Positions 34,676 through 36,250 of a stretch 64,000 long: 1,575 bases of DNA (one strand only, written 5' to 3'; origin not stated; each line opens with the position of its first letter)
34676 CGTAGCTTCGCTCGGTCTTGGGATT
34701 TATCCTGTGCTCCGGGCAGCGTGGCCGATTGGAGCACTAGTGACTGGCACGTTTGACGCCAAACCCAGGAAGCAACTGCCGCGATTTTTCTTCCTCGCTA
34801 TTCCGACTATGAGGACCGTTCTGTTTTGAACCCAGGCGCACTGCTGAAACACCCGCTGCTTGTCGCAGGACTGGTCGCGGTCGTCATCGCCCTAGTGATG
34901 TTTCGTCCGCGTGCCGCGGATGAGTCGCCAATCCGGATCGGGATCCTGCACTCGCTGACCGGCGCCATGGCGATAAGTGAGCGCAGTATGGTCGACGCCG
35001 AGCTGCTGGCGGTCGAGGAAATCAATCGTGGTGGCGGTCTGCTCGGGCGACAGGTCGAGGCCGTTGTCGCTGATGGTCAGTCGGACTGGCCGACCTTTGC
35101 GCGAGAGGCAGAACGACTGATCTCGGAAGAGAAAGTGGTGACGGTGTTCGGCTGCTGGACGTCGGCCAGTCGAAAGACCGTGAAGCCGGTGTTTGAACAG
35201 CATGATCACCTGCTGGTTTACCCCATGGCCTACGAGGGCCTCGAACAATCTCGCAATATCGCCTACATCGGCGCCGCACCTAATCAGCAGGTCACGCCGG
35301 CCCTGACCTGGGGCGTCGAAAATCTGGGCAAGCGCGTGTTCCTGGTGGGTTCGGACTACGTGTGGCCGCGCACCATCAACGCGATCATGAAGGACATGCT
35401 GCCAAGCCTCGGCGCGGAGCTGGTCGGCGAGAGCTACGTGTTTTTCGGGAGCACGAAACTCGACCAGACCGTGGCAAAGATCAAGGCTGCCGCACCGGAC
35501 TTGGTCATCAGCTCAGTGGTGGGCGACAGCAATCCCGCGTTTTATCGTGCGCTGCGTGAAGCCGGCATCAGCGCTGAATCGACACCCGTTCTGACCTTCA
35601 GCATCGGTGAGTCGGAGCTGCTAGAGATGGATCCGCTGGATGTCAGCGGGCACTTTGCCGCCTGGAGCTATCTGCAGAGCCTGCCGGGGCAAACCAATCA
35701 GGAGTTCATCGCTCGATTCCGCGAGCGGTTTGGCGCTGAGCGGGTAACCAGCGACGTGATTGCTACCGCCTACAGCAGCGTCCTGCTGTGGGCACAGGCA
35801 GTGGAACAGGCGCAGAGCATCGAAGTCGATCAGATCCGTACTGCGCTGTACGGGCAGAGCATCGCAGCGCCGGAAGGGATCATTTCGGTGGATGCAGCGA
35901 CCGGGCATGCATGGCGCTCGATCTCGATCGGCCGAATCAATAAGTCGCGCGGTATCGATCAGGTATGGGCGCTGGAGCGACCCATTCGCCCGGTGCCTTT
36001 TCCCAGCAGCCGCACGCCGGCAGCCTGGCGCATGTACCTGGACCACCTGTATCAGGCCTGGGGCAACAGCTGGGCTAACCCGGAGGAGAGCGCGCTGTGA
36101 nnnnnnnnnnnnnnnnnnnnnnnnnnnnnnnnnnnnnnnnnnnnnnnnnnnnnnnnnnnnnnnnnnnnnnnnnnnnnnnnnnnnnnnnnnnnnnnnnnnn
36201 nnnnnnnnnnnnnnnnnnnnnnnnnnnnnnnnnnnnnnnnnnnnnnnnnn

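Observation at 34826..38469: LivK/AmiC-type binding protein translationally coupled to a chemoreceptor with a DUF442-like N-terminal domain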

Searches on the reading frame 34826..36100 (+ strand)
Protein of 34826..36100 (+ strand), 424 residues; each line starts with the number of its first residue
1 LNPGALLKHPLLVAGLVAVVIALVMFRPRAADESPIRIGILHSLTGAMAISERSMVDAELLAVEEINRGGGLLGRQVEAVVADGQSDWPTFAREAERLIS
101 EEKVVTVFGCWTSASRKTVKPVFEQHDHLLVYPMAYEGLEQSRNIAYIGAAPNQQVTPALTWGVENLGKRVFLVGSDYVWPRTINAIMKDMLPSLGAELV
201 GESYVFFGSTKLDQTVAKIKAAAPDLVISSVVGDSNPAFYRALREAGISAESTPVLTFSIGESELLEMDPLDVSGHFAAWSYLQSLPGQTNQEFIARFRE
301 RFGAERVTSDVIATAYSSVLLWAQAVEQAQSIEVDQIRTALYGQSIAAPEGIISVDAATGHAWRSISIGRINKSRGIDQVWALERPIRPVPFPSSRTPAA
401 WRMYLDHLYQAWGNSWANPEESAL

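Call 3: search_protein_families(library=pfam, proteins=[window:34826-36100:+], max_evalue=0.1)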
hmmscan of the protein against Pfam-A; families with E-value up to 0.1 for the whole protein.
window:34826-36100:+ (424 aa): 5 families
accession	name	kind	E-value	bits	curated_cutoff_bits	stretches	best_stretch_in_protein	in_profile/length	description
PF13433.12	Peripla_BP_5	-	4.9e-147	490.2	27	1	36-396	1-361/363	Periplasmic binding protein domain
PF13458.12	Peripla_BP_6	-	4.6e-80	270.3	31.7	1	35-373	1-340/343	Periplasmic binding protein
PF01094.35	ANF_receptor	-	4.8e-05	23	25.4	1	60-125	7-72/353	Receptor family ligand binding region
PF24280.2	HVO_A0563_N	-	0.016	15.5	27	1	100-142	61-104/145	HVO_A0563, N-terminal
PF03808.19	Glyco_tran_WecG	-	0.031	14.5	27.4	1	157-229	32-102/168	Glycosyl transferase WecG/TagA/CpsF family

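Call 4: search_protein_families(library=ncbifam, proteins=[window:34826-36100:+], max_evalue=0.1)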
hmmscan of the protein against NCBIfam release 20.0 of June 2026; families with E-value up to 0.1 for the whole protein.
window:34826-36100:+ (424 aa): 4 families
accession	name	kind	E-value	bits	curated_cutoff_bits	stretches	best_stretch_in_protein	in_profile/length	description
TIGR03407.1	urea_ABC_UrtA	exception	1.5e-135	451.8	492.75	1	36-392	1-360/361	urea ABC transporter substrate-binding protein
TIGR03669.1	urea_ABC_arch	equivalog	1e-61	209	494.8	1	36-379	1-344/375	urea ABC transporter substrate-binding protein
NF011933.0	PRK15404.1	subfamily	6.2e-10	38.7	477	1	17-357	10-346/370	high-affinity branched-chain amino acid ABC transporter substrate-binding protein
NF038256.1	exopoly_VpsF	subfamily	0.068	12.1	150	1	4-41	165-200/394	VpsF family polysaccharide biosynthesis protein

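Call 20: search_solved_structures(query=window:34826-36100:+, max_evalue=0.00001, show_alignments=3)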
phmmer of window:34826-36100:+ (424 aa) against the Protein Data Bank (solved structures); distinct sequences matched with E-value up to 0.00001: 19.
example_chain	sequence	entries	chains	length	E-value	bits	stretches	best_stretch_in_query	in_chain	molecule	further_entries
8tg1_A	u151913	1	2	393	5.2e-116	391.3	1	31-393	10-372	Extracellular ligand-binding receptor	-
7s6e_A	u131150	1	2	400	1e-91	311.4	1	34-390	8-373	Urea ABC transporter, periplasmic urea-binding protein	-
7s6f_A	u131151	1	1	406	5.9e-90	305.5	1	32-391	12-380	Putative urea ABC transporter, urea binding protein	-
8hic_A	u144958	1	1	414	1.6e-88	300.8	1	34-391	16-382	Putative urea ABC transporter, substrate binding protein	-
1pea_A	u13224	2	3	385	1.7e-53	185.4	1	33-393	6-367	AMIDASE OPERON | AMIC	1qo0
1qnl_A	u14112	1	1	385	2.4e-53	185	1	33-393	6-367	ALIPHATIC AMIDASE EXPRESSION-REGULATING PROTEIN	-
4ey3_A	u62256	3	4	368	1e-13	54.5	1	33-376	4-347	Twin-arginine translocation pathway signal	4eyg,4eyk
3td9_A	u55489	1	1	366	6.9e-10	41.9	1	36-374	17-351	Branched chain amino acid ABC transporter, periplasmic amino acid-binding protein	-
4gnr_A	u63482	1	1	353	7.3e-10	41.8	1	31-331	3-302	ABC transporter substrate-binding protein-branched chain amino acid transport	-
4f06_A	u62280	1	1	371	9.2e-09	38.1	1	35-375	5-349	Extracellular ligand-binding receptor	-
4evs_A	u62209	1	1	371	9.7e-09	38.1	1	35-376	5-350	PUTATIVE ABC TRANSPORTER SUBUNIT, SUBSTRATE-BINDING COMPONENT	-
3sg0_A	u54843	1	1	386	7.9e-07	31.8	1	21-304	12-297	Extracellular ligand-binding receptor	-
3hut_A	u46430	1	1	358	8.3e-07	31.7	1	39-358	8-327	putative branched-chain amino acid ABC transporter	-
3i45_A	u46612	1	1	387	1e-06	31.4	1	36-383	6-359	Twin-arginine translocation pathway signal protein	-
4zpj_A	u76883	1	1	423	1.6e-06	30.7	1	30-258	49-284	Extracellular ligand-binding receptor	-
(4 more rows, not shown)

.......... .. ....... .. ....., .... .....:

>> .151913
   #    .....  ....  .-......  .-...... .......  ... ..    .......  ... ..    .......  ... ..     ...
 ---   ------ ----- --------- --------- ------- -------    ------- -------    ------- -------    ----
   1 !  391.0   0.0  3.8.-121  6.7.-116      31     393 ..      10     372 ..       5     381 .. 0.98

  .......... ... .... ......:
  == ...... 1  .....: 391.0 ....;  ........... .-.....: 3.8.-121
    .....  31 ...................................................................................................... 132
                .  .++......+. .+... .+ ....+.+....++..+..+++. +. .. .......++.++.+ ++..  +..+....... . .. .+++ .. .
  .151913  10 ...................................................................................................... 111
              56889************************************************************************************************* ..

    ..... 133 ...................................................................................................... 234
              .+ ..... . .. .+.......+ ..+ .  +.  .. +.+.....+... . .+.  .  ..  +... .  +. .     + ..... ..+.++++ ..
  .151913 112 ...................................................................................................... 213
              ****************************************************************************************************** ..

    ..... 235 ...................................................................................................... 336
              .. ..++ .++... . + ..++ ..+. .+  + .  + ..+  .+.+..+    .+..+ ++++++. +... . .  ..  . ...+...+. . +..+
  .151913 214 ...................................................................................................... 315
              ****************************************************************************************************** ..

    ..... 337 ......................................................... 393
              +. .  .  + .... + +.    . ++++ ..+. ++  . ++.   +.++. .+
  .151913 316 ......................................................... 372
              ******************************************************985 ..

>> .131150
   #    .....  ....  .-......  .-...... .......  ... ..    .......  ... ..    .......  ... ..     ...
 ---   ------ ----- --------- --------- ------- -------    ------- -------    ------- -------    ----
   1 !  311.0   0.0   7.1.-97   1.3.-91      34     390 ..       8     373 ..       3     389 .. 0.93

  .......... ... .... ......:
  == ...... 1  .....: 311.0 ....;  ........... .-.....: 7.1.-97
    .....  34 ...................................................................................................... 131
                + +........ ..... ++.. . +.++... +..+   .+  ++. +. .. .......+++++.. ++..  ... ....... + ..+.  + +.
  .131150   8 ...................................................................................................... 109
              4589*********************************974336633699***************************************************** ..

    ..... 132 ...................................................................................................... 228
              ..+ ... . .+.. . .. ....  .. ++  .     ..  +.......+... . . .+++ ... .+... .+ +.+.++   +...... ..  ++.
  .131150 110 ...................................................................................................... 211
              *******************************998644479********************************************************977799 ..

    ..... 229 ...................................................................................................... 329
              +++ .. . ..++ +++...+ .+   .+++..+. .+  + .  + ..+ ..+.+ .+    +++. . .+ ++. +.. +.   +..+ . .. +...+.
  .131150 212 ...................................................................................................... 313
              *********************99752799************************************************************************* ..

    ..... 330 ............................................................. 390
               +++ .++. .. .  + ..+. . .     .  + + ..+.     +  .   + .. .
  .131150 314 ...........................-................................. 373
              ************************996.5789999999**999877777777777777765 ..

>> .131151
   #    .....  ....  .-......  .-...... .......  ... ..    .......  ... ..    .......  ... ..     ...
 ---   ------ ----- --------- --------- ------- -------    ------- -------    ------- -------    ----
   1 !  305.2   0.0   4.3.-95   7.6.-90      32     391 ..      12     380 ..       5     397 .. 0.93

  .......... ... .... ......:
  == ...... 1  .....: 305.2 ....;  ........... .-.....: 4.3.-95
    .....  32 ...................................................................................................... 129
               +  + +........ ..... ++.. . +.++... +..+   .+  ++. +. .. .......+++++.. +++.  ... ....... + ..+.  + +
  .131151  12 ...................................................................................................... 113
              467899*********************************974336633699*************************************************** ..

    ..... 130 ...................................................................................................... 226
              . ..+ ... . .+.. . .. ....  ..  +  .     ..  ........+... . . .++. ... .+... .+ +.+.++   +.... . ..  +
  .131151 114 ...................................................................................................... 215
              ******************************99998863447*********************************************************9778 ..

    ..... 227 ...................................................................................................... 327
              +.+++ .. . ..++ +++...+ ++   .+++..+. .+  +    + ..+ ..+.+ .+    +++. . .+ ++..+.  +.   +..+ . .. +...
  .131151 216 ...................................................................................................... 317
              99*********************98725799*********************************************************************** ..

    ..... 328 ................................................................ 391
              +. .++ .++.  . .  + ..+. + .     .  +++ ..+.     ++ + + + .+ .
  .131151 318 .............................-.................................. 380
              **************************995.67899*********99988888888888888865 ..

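Call 29: search_solved_structures(query=window:34826-36100:+, max_evalue=1e-40, show_alignments=5)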
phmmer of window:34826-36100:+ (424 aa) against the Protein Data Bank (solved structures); distinct sequences matched with E-value up to 1e-40: 6.
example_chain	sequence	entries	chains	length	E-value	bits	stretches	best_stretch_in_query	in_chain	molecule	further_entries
8tg1_A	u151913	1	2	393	5.2e-116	391.3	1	31-393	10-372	Extracellular ligand-binding receptor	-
7s6e_A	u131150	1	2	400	1e-91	311.4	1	34-390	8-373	Urea ABC transporter, periplasmic urea-binding protein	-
7s6f_A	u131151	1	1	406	5.9e-90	305.5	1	32-391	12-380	Putative urea ABC transporter, urea binding protein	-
8hic_A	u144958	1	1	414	1.6e-88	300.8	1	34-391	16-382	Putative urea ABC transporter, substrate binding protein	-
1pea_A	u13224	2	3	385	1.7e-53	185.4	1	33-393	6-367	AMIDASE OPERON | AMIC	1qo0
1qnl_A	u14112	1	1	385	2.4e-53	185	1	33-393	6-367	ALIPHATIC AMIDASE EXPRESSION-REGULATING PROTEIN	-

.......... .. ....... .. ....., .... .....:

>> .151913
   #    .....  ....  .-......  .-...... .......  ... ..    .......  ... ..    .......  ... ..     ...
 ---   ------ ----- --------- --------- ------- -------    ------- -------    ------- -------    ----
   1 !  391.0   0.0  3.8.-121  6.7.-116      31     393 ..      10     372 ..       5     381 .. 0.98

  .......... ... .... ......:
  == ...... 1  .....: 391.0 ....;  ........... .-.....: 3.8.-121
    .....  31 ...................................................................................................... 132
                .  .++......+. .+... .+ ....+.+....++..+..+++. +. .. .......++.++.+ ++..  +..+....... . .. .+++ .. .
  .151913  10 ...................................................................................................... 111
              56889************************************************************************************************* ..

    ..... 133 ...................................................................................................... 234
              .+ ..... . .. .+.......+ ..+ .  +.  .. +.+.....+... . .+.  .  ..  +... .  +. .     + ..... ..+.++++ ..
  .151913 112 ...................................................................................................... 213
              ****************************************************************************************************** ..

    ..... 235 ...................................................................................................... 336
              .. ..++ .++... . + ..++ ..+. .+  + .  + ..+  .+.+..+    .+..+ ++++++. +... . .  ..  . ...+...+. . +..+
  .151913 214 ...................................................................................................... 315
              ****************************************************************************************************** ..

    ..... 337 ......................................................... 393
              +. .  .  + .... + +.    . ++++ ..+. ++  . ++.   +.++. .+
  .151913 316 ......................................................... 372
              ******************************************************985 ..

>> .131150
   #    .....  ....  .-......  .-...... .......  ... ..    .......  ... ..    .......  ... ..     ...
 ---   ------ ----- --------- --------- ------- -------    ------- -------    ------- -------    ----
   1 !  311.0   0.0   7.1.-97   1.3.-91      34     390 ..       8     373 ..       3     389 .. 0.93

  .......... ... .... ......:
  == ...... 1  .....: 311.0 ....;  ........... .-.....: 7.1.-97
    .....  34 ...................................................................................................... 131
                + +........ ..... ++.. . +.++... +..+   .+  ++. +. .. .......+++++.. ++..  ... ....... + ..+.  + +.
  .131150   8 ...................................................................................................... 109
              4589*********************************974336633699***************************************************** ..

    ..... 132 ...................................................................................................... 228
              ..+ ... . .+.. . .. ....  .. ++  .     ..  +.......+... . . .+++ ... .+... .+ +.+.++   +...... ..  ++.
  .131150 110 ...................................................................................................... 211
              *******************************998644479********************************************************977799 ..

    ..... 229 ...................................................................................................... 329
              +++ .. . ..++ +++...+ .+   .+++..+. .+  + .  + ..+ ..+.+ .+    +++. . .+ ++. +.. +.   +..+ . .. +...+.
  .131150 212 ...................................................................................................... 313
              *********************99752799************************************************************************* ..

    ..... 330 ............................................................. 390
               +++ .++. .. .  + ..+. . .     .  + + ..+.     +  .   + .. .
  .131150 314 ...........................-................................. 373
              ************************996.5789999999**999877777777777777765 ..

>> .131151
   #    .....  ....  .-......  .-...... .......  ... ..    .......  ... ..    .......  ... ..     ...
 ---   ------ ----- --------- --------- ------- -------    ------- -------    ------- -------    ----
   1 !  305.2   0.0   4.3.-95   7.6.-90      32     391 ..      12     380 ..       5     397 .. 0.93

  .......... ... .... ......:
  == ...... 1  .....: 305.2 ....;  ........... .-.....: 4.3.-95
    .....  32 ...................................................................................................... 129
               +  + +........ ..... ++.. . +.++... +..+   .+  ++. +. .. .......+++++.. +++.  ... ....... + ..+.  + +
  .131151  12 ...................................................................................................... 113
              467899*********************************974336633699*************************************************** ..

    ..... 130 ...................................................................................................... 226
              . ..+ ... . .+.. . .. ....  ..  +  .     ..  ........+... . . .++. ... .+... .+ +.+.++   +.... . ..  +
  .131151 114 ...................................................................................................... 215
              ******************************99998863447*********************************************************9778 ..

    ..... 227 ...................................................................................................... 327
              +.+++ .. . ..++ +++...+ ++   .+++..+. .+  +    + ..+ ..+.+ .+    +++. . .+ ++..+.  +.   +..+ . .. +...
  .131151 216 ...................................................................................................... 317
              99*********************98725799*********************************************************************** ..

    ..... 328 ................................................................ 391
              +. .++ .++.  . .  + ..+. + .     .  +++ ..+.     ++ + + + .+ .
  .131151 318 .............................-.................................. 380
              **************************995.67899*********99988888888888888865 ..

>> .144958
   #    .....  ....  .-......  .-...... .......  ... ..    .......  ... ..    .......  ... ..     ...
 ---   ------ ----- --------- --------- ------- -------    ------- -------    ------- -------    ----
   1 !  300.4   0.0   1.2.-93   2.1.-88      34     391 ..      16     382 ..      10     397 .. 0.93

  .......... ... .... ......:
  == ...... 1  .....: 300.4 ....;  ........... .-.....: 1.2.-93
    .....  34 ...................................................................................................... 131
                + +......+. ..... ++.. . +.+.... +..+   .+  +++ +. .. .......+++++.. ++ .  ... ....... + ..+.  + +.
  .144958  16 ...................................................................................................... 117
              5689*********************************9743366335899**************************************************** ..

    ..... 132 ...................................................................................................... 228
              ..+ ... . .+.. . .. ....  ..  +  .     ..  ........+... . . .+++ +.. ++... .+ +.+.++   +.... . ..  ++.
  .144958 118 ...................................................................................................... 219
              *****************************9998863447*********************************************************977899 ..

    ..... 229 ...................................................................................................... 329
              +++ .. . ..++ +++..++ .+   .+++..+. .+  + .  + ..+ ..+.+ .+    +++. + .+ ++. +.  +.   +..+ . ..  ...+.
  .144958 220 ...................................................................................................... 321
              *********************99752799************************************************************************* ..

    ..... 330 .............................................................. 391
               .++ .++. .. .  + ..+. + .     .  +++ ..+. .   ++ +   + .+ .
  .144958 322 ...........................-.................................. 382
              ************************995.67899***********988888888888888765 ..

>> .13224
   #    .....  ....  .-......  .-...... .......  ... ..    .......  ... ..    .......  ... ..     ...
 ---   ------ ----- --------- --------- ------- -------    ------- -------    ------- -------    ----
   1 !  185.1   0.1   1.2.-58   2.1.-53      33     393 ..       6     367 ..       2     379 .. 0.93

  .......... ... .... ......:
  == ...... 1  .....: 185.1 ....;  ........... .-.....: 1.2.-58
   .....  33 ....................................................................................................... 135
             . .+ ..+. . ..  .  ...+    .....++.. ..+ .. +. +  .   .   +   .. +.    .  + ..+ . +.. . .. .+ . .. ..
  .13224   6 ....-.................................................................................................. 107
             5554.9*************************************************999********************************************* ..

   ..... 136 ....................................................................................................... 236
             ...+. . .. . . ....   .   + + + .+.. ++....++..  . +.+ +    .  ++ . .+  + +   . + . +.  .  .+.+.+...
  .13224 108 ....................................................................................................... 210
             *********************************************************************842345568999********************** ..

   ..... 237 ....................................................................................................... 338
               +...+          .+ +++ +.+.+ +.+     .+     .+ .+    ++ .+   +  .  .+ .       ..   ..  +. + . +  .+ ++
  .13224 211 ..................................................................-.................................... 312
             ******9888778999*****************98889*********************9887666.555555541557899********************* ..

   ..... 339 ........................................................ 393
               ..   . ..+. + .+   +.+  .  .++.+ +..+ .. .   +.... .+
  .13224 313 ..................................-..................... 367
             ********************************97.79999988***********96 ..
